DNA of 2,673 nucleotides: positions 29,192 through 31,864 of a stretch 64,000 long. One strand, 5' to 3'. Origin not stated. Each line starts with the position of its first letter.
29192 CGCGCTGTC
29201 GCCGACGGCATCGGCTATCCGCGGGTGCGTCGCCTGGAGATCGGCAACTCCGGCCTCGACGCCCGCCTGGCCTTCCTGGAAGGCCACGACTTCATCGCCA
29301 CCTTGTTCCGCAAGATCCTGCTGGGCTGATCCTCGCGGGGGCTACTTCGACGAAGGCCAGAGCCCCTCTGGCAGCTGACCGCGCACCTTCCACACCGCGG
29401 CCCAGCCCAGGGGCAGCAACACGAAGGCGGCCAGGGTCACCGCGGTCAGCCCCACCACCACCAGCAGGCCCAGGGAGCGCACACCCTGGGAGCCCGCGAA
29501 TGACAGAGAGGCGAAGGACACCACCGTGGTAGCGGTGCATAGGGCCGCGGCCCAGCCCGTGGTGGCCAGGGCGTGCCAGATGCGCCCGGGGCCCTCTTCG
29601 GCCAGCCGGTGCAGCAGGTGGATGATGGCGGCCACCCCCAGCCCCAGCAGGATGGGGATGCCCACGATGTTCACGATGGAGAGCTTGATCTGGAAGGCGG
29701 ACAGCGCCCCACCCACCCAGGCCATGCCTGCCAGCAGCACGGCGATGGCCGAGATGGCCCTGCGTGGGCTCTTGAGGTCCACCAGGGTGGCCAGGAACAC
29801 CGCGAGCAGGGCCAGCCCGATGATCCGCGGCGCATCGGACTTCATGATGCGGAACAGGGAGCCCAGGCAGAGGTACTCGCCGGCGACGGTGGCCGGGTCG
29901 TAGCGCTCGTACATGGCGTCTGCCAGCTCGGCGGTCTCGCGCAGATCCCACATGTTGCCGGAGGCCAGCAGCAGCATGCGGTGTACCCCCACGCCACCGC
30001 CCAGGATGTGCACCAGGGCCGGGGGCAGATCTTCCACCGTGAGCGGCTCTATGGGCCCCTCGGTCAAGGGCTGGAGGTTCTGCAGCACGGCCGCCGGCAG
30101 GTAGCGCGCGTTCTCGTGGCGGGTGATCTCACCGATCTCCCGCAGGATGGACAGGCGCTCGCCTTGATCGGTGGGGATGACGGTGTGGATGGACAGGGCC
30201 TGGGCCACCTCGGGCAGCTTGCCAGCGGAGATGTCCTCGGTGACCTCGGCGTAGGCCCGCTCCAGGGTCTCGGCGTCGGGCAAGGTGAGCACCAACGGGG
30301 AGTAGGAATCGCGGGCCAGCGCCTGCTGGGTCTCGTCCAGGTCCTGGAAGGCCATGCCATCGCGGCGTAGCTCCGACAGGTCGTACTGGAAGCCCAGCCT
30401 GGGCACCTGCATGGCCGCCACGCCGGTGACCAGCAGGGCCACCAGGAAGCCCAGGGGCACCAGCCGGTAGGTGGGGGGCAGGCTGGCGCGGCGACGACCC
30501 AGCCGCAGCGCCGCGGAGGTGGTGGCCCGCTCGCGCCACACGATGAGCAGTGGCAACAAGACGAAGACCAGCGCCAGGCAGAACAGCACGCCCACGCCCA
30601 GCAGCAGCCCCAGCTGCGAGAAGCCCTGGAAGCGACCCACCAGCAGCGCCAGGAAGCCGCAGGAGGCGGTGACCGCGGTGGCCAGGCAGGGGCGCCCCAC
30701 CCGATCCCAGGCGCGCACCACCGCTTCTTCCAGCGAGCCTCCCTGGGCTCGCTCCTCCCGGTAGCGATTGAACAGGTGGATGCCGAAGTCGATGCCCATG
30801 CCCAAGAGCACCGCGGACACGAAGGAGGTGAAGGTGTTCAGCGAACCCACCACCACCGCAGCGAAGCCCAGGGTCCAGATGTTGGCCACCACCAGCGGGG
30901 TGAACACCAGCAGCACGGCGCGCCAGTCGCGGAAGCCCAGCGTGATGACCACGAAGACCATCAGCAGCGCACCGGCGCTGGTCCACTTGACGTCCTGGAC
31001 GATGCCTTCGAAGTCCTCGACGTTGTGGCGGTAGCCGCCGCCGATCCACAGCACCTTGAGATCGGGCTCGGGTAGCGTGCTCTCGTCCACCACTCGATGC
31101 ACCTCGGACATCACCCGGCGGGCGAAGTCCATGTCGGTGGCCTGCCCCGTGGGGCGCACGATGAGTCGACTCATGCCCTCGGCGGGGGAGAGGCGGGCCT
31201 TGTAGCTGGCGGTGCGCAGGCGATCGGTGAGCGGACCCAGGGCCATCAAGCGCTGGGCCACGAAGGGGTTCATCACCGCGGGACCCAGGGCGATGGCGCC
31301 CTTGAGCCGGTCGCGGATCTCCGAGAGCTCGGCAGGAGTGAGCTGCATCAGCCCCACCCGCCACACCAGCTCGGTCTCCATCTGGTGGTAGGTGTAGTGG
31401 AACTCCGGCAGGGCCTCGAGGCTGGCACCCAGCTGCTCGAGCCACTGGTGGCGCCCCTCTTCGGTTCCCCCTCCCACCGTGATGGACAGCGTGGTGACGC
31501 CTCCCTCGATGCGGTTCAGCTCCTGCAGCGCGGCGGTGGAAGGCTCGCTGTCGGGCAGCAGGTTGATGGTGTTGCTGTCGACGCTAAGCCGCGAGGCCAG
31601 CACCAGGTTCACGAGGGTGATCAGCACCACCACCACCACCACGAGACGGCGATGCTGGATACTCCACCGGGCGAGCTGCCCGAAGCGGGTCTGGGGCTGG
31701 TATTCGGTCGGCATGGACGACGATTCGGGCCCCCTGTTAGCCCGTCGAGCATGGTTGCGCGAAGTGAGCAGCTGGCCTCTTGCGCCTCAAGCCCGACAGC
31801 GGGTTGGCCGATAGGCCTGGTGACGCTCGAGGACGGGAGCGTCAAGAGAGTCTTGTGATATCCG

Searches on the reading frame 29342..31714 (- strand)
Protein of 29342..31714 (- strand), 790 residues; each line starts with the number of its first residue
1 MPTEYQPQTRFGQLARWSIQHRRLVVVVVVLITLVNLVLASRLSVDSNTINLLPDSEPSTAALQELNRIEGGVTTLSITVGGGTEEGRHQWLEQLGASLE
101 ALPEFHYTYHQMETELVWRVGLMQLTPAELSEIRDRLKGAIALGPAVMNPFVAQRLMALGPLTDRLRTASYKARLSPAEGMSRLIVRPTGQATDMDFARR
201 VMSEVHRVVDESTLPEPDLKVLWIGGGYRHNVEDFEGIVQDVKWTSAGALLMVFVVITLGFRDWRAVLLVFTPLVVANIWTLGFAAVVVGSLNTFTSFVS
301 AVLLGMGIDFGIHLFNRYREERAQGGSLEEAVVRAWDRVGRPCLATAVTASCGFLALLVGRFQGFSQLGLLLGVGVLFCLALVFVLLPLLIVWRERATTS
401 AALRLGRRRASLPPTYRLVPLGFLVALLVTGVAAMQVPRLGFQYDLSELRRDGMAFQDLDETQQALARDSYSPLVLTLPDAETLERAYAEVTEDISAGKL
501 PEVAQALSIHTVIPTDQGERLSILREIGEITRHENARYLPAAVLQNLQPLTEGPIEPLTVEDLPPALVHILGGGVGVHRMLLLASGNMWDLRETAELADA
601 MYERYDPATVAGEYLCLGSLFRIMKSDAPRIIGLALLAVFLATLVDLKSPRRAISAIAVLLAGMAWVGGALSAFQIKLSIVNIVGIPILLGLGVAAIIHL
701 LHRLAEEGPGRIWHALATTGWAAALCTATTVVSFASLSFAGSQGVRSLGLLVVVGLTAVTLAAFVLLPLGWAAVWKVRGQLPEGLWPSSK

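Call 25: search_protein_families(library=pfam, proteins=[window:29342-31714:-])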
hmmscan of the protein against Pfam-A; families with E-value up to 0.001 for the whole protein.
window:29342-31714:- (790 aa): 3 families
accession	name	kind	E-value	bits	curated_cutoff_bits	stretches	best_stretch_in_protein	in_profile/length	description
PF03176.21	MMPL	-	4.8e-28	98.5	20.5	1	172-397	78-305/333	MMPL family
PF00873.25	ACR_tran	-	5.2e-10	38.1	28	1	201-385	829-1007/1021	AcrB/AcrD/AcrF family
PF02355.23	SecD_SecF_C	-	6.1e-05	22.9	20.5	1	239-394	30-187/189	Protein export membrane protein SecD/SecF, C-terminal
